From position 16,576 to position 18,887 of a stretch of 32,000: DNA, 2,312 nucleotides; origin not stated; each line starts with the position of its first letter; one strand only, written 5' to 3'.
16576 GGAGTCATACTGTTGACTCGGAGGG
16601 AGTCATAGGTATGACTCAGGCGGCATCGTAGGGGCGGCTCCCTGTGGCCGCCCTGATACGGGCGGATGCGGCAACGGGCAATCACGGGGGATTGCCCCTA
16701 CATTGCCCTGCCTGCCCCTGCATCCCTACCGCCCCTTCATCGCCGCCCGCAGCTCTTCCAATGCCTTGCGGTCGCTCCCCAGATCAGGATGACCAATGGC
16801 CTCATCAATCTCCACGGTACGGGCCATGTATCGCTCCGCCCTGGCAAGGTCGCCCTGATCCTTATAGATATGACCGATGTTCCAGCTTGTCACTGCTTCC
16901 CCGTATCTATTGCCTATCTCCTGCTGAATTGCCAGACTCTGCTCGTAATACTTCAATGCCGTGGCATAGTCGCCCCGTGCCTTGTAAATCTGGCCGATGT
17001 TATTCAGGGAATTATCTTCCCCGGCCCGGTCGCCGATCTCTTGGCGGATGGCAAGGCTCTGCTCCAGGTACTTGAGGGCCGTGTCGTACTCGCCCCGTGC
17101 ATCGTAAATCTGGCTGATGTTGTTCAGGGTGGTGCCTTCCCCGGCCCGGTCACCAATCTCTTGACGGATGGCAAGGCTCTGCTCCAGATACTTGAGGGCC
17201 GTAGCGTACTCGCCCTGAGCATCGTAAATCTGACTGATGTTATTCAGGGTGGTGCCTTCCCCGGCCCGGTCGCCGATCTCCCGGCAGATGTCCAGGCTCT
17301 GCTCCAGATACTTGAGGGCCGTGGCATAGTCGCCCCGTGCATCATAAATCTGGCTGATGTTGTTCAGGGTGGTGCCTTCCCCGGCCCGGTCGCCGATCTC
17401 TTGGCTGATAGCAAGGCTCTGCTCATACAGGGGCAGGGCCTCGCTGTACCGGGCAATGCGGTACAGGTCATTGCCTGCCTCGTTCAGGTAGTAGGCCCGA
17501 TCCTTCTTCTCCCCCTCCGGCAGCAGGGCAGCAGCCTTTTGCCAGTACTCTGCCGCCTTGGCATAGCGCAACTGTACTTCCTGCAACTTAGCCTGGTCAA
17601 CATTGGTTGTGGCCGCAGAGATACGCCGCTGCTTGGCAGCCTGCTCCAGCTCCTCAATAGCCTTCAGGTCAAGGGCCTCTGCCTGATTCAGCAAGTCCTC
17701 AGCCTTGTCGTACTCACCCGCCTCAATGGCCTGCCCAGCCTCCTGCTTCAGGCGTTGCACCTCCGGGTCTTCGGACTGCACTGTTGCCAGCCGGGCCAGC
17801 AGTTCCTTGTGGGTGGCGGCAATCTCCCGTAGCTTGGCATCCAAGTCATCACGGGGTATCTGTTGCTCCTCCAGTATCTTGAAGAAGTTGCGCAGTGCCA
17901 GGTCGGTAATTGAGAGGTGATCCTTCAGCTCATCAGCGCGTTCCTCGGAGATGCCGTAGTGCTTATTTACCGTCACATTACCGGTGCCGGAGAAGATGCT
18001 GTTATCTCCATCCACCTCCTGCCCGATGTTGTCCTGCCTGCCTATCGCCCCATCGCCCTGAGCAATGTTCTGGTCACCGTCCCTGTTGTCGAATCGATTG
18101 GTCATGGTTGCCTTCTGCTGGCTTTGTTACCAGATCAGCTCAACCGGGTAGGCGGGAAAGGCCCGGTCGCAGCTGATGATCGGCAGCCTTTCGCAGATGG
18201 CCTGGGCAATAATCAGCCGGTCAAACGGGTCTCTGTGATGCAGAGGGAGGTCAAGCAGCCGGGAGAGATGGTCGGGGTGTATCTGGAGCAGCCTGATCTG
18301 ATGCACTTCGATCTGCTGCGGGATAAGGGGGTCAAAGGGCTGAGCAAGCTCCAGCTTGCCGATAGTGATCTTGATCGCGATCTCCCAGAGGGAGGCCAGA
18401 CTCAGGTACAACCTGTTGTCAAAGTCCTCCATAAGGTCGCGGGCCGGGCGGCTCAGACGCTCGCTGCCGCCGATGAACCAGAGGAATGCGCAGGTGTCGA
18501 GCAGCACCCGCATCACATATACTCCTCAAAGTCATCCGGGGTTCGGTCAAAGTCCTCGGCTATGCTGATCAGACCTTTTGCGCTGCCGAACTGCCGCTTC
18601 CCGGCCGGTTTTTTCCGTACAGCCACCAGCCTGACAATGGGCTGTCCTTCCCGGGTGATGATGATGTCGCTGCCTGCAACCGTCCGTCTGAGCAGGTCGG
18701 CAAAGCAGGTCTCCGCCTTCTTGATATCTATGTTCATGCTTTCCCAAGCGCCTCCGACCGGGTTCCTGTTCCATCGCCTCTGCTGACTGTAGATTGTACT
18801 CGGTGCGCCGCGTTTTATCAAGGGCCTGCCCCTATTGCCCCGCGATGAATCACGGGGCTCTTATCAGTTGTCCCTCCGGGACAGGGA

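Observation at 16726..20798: Candidate uncharacterised module: TM peptide + TPR sensor-like protein duplicated around a Phd/VapC pair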

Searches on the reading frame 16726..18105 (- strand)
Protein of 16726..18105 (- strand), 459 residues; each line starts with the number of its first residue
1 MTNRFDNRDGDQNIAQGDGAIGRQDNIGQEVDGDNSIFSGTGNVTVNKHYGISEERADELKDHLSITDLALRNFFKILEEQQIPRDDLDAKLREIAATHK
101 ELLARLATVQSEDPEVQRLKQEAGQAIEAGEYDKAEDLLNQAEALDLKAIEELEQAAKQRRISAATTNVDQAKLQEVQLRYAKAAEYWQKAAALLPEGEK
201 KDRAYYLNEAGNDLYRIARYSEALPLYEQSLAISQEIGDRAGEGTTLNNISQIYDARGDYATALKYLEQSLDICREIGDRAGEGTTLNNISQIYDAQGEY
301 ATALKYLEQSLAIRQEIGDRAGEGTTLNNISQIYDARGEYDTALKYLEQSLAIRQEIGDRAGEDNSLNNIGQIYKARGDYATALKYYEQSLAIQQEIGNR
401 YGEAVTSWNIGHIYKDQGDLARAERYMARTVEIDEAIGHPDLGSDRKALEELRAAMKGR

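Call 4: search_protein_families(library=pfam, proteins=[window:16726-18105:-], max_evalue=0.01)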
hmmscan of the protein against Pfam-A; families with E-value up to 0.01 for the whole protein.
window:16726-18105:- (459 aa): 19 families
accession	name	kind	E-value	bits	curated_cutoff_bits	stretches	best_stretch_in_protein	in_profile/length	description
PF13424.12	TPR_12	-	4e-63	210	30.1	5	245-316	4-77/77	Tetratricopeptide repeat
PF13374.12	TPR_10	-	1.3e-39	133.5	27.5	5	285-316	3-34/42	Tetratricopeptide repeat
PF13176.12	TPR_7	-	6.2e-31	104.3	27.9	4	366-395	1-30/36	Tetratricopeptide repeat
PF07719.23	TPR_2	-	8.4e-31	104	27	4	367-394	4-31/34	Tetratricopeptide repeat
PF00515.34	TPR_1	-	2.7e-22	78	27.8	1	366-394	3-31/34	Tetratricopeptide repeat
PF13181.12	TPR_8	-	3.4e-21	74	25.7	5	366-395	3-32/34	Tetratricopeptide repeat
PF13428.12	TPR_14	-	1.1e-11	44.7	23.5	0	371-393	8-30/44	Tetratricopeptide repeat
PF24885.1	TPR_NPHP3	-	2.2e-08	34.2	100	1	319-436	87-215/239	Nephrocystin-3 TPR domain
PF17874.7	TPR_MalT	-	5e-08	33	45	2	329-436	45-154/336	MalT-like TPR region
PF14559.12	TPR_19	-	1.1e-06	29.3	25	0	376-433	3-54/68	Tetratricopeptide repeat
PF13431.12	TPR_17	-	1.2e-06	28.7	24.4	0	365-384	14-33/34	Tetratricopeptide repeat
PF05417.16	Peptidase_C41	-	8.8e-06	26.1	27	0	251-293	81-126/161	Hepatitis E cysteine protease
PF06266.17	HrpF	-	3.3e-05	24.6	22.8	0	320-356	28-64/74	HrpF protein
PF13174.12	TPR_6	-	0.00016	22.5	26.3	0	370-389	6-25/33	Tetratricopeptide repeat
PF10516.15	SHNi-TPR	-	0.00024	21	21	0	340-357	17-34/38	SHNi-TPR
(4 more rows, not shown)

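Call 8: search_protein_families(library=padloc, proteins=[window:16726-18105:-], max_evalue=0.01)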
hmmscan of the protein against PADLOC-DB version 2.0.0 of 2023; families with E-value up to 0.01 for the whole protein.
window:16726-18105:- (459 aa): 2 families
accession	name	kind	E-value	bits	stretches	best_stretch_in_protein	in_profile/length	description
PDLC01169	TPR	-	3.6e-36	122.8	3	325-415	110-200/252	TPR repeats containing protein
PDLC01078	C3a156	-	7.9e-05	20.4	0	332-382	93-143/268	oxidoreductase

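Call 9: search_protein_families(library=ncbifam, proteins=[window:16726-18105:-], max_evalue=0.01)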
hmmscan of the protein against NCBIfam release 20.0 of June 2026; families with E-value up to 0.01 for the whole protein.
window:16726-18105:- (459 aa): 12 families
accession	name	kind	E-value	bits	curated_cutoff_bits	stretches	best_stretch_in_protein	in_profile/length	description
NF041717.1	HaaA_phane_TPR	equivalog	1.1e-28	99.9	1125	1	154-438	543-826/882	cyclophane-containing RiPP biosynthesis TPR protein HaaT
NF053520.1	HK_Porph_FimS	equivalog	2.6e-25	88.7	600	3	219-319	139-239/618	sensor histidine kinase FimS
NF002725.1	PRK02603.1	equivalog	6.1e-21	75.2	143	3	296-378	47-120/173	photosystem I assembly protein Ycf3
NF053617.1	SARPRegAfsRStmc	equivalog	2.2e-17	62.3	1430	1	114-449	647-981/986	SARP-family global regulator AfsR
NF053720.1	NsdA_fam_reg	subfamily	5.9e-12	45.8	75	2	258-313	215-270/432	NsdA family TPR-like regulatory protein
NF058541.1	SusR_regulator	equivalog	2.1e-06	27.2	480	1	117-315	82-272/515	SusR family glycan utilization regulator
NF047558.1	TPR_END_plus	domain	2.3e-05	24.3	32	1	329-370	4-45/56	TPR end-of-group domain-containing protein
NF047507.1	TPR_BatC_Lepto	exception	3.2e-05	23.5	175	0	337-396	71-128/214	TPR repeat-containing protein BatC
NF033920.0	C39_PA2778_fam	equivalog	9.3e-05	22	150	0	160-272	157-252/255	PA2778 family cysteine peptidase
NF040959.1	MamA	equivalog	0.00011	21.8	200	1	248-435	41-204/204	magnetosome protein MamA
NF011160.0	PRK14562.1-5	equivalog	0.0024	17.4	291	0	257-303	45-91/213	haloacid dehalogenase superfamily protein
NF053779.1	BT3442_fam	equivalog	0.0059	15.4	940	0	128-352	114-319/563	BT3442 family protein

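Call 64: predict_structure(alignment_id=A6)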
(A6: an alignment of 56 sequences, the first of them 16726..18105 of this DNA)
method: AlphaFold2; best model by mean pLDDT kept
length: 459 residues; sequences in the alignment: 56
mean_pLDDT: 90.5   pTM: 0.77
mean pLDDT of the five models: 90.5, 90.4, 89.2, 88.6, 80.0
residues with pLDDT >= 90: 377; 70-90: 32; 50-70: 4; < 50: 46
segments of 3 or more residues with pLDDT < 50: 1-44
pLDDT, mean of each block of 10 residues (from residue 1): 40 45 42 41 51 83 88 89 89 94 96 97 96 97 96 97 98 98 99 98 99 98 99 98 98 98 98 98 98 97 98 97 96 95 97 97 96 95 97 96 96 96 98 97 98 97
secondary structure, 60 per line:
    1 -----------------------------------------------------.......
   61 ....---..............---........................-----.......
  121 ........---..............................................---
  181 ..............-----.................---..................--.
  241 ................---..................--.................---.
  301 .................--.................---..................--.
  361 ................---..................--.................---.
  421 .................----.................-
elements in order: H54-64 H68-81 H85-108 H114-128 H132-177 H181-194 H200-216 H220-237 H240-256 H260-277 H280-296 H300-317 H320-336 H340-357 H360-376 H380-397 H400-416 H420-437 H442-458
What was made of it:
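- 16726..18105 (-): TPR1, 459 aa, a soluble paralogue. It has a disordered G/D/N/Q-rich N-terminus (aa 1-44), a helical module (aa 54-194, nt 17524-17946) and about 6 TPR_12 repeats. It starts 21 nt after vapC. The AlphaFold2 model has pLDDT 90.5 (call 64).
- On TPR_12-type tetratricopeptide repeat proteins: The AlphaFold2 model shows regular helix pairs from aa 200 onward (call 64).
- Checked: The G/D/N-rich stretch of TPR1 (aa 1-44) is a disordered linker motif that recurs across the family (pLDDT below 50, call 64).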

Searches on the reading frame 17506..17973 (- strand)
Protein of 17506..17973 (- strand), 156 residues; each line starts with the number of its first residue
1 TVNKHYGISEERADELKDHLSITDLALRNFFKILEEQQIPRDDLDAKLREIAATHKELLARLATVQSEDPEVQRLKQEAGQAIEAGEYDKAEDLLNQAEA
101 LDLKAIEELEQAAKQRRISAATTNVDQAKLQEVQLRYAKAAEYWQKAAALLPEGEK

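Call 81: predict_structure(alignment_id=A7)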
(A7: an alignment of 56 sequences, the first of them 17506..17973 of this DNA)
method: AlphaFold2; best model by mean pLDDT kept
length: 156 residues; sequences in the alignment: 56
mean_pLDDT: 92.5   pTM: 0.74
mean pLDDT of the five models: 92.5, 91.7, 90.9, 88.3, 86.9
residues with pLDDT >= 90: 129; 70-90: 21; 50-70: 3; < 50: 3
segments of 3 or more residues with pLDDT < 50: 1-3
pLDDT, mean of each block of 10 residues (from residue 1): 64 89 92 90 91 97 95 98 97 98 95 95 98 98 97 83
secondary structure, 60 per line:
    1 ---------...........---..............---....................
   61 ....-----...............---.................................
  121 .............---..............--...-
elements in order: H10-20 H24-37 H41-64 H70-84 H88-133 H137-150

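Call 85: fold_search(model_id=the predicted structure, library=pdb)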
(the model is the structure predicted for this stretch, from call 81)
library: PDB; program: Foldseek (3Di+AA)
matches with E <= 10: 43; with E <= 0.001: 0
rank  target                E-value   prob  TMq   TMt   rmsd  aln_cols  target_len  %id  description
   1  3rqe_C                2.3e+00  0.08  0.21  0.17  25.1       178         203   16  Cerebral cavernous malformation 3 (CCM3) in complex with paxillin LD1 (released 2011-06-01)
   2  2avp                  3.3e+00  0.51  0.22  0.48  21.7        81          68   23  Crystal structure of an 8 repeat consensus TPR superhelix (released 2005-09-13)
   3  6w6e_A                3.3e+00  0.10  0.28  0.09  20.4       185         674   18  The Mycobacterium tuberculosis ClpB disaggregase hexamer structure with a locally refined ClpB middle domain and a Dna (released 2021-05-26)
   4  8ts1_A                5.0e+00  0.04  0.18  0.12  21.2       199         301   13  Cryo-EM structure of human MRS2 with Mg2+ (released 2024-08-14)
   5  2wqh                  5.2e+00  0.12  0.21  0.32  21.7       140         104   18  Crystal structure of CTPR3Y3 (released 2010-04-07)
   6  1tfc_A                5.5e+00  0.06  0.19  0.14  16.9       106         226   14  CRYSTAL STRUCTURE OF THE LIGAND-BINDING DOMAIN OF THE ESTROGEN-RELATED RECEPTOR GAMMA IN COMPLEX WITH A STEROID RECEPT (released 2004-07-27)
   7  4m70_I                5.8e+00  0.13  0.29  0.40  13.1        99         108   14  Crystal structure of potato Rx-CC domain in complex with RanGAP2-WPP domain (released 2013-11-13)
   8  7unh_A                5.8e+00  0.07  0.25  0.19  19.6       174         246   20  De novo designed chlorophyll dimer protein in apo state, SP2 (released 2023-04-19)
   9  7pv1_C                6.4e+00  0.08  0.24  0.26  15.3       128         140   14  Crystal structure of the dimeric mitofilin domain of Mic60 in complex with the CHCH domain of Mic19 (released 2022-09-07)
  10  3kd7_A                6.8e+00  0.11  0.21  0.32  21.8       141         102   20  Designed TPR module (CTPR390) in complex with its peptide-ligand (Hsp90 peptide) (released 2010-02-02)
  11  6rn3_F                6.8e+00  0.06  0.24  0.08  26.1       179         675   17  ClpB (DWB mutant) bound to casein in presence of ATPgammaS - state WT-2A (released 2019-07-03)
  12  2p7z                  6.8e+00  0.05  0.17  0.14  16.5       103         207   14  Estrogen Related Receptor Gamma in complex with 4-hydroxy-tamoxifen (released 2008-02-26)
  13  7s0m_A                6.8e+00  0.04  0.20  0.11  23.7       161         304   12  Crystal structure of Penicillium verruculosum copalyl diphosphate synthase (PvCPS) alpha prenyltransferase domain vari (released 2021-10-13)
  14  8afz_B                7.1e+00  0.08  0.33  0.15  26.7       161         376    9  Architecture of the ESCPE-1 membrane coat (released 2023-06-21)
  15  9rai_e                7.1e+00  0.08  0.25  0.07  19.1       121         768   21  Structure of the S.aureus MecA/ClpC/ClpP degradation system (released 2025-09-10)
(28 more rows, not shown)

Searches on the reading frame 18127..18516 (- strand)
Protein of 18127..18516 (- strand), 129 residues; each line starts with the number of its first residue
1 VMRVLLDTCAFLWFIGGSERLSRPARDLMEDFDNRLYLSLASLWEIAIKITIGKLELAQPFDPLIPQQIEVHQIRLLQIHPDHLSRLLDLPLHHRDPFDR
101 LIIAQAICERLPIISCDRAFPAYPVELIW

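Call 4: search_protein_families(library=pfam, proteins=[window:18127-18516:-], max_evalue=0.01)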
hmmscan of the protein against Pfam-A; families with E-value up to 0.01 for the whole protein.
window:18127-18516:- (129 aa): 1 family
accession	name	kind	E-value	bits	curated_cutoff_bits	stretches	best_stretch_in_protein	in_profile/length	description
PF01850.27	PIN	-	4e-15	56.9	23.6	1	4-123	1-117/120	PIN domain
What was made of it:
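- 18127..18516 (-): VapC PIN-domain toxin, 129 aa. It overlaps the antitoxin stop. Pfam PIN E=4e-15 (call 4).
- On Type II VapBC toxin-antitoxin (applies to 18127-18737 only): Pfam PIN E=4e-15, above the cut-off (call 4).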

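Call 8: search_protein_families(library=padloc, proteins=[window:18127-18516:-], max_evalue=0.01)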
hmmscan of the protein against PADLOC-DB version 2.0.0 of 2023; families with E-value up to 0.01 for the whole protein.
window:18127-18516:- (129 aa): 0 families

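Call 9: search_protein_families(library=ncbifam, proteins=[window:18127-18516:-], max_evalue=0.01)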
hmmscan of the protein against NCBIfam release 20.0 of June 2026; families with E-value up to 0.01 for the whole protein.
window:18127-18516:- (129 aa): 0 families

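Call 30: find_encoding_contigs(protein=window:18127-18516:-, flank=10000, max_places=6)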
Protein window:18127-18516:- (129 aa): no gene with exactly this product is on record in the collection.

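Call 89: find_related_loci(query=window:18127-18516:-, collection=metagenome_contigs, flank=5000)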
Query window:18127-18516:- (129 aa) in metagenome_contigs; peptide patterns used: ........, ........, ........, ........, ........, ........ (x = any residue, [..] = any of these).
600 stretches matched a pattern (row limit reached: there are more); 582 encode a relative of the query (tblastn E <= 1e-3); the best 80 are kept; 80 distinct loci.
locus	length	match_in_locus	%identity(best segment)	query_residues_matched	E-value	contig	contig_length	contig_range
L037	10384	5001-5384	53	2-129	2e-43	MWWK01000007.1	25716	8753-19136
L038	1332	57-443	50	1-129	4e-42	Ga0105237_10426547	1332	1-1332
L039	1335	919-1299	56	1-129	7e-42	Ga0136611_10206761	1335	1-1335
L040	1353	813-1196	53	2-129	2e-41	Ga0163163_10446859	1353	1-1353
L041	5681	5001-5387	53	1-129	1e-40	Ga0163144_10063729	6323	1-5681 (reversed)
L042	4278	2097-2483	49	1-129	4e-40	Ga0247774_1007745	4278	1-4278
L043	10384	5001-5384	47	2-129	4e-40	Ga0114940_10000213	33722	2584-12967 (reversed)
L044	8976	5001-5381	52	2-129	5e-40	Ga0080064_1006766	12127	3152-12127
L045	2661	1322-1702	52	2-129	5e-40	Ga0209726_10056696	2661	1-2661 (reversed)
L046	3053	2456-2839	51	2-129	7e-40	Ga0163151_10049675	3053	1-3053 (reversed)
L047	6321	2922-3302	52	2-129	5e-40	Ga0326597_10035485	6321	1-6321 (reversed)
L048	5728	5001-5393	50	1-129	9e-40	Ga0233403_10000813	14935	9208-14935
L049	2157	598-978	55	2-129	3e-39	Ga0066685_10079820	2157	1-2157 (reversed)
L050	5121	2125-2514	52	1-129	5e-39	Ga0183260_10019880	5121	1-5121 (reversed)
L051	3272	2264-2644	50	2-129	2e-38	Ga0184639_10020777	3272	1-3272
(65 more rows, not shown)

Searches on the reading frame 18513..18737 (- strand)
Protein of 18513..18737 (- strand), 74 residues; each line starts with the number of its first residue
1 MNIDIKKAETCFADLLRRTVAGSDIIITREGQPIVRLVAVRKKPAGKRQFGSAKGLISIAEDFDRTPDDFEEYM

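Call 4: search_protein_families(library=pfam, proteins=[window:18513-18737:-], max_evalue=0.01)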
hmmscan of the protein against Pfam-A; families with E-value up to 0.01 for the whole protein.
window:18513-18737:- (74 aa): 2 families
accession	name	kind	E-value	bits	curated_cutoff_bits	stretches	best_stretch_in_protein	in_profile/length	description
PF02604.26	PhdYeFM_antitox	-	9.4e-05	22.5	29.8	1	5-42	6-44/74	Antitoxin Phd_YefM, type II toxin-antitoxin system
PF10047.15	DUF2281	-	0.00013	22.9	26.5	1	43-73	34-64/64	Protein of unknown function (DUF2281)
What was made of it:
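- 18513..18737 (-): Phd/VapB-type antitoxin, 74 aa. Pfam PhdYeFM E=9e-5 and DUF2281 E=1e-4 (call 4).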

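Call 8: search_protein_families(library=padloc, proteins=[window:18513-18737:-], max_evalue=0.01)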
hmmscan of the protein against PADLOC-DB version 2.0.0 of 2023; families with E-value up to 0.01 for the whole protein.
window:18513-18737:- (74 aa): 0 families

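Call 9: search_protein_families(library=ncbifam, proteins=[window:18513-18737:-], max_evalue=0.01)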
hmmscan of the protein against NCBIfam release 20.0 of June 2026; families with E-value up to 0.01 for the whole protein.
window:18513-18737:- (74 aa): 2 families
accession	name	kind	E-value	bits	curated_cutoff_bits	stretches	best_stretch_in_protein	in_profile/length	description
NF050009.1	TA_VapB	equivalog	8.9e-10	39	60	1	43-74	34-65/65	type II toxin-antitoxin system VapB family antitoxin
TIGR01552.1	phd_fam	subfamily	1.1e-05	24.6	20.8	1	12-41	11-40/53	type II toxin-antitoxin system prevent-host-death family antitoxin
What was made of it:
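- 18513..18737 (-): NCBIfam TIGR01552 scores above its cut-off, and TA_VapB gives E=9e-10 (call 9).
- On Type II VapBC toxin-antitoxin (applies to 18127-18737 only): TIGR01552 scores 24.6 against a cut-off of 20.8, and TA_VapB gives E=9e-10 (call 9).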
